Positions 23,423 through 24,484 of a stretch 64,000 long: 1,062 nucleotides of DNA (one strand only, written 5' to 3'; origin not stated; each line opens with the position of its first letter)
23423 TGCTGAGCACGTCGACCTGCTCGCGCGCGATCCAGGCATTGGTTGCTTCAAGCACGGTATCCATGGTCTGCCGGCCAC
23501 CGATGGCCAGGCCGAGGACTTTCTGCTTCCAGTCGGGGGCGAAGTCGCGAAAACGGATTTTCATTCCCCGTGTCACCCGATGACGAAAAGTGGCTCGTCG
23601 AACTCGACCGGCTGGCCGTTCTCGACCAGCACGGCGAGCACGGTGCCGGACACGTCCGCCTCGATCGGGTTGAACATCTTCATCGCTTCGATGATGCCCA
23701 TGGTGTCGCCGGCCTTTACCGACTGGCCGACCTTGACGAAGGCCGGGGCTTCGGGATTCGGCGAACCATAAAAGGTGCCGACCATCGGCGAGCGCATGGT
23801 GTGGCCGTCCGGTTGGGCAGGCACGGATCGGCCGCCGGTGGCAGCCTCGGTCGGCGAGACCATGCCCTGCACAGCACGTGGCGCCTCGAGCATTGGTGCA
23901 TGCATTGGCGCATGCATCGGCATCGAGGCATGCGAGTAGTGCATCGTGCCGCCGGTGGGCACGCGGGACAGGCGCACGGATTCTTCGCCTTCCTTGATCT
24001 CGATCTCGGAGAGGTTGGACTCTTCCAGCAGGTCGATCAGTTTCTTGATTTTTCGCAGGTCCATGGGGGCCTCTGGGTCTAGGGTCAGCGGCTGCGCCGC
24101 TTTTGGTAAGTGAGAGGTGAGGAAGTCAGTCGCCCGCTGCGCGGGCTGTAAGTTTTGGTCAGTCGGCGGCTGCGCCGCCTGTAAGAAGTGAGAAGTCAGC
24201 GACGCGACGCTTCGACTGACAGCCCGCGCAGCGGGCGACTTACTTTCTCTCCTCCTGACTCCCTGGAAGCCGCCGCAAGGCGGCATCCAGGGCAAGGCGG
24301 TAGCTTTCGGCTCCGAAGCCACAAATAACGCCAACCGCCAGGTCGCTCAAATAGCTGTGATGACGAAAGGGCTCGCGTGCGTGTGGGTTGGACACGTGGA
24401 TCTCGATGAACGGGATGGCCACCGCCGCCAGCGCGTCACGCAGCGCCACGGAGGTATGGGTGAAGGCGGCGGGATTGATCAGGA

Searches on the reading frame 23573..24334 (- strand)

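Call 32: search_protein_families(library=pfam, proteins=[window:23573-24334:-], max_evalue=0.001)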
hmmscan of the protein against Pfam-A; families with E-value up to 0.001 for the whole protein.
window:23573-24334:- (253 aa): 3 families
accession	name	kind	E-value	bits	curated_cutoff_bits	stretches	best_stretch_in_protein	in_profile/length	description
PF00364.28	Biotin_lipoyl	-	7.9e-22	77.3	22.1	1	178-252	1-73/73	Biotin-requiring enzyme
PF13533.13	Biotin_lipoyl_2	-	2.8e-08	33.8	29.8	1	223-252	2-31/32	Biotin-lipoyl like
PF01597.25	GCV_H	-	0.00018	21.9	22.2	1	201-235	40-74/122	Glycine cleavage H-protein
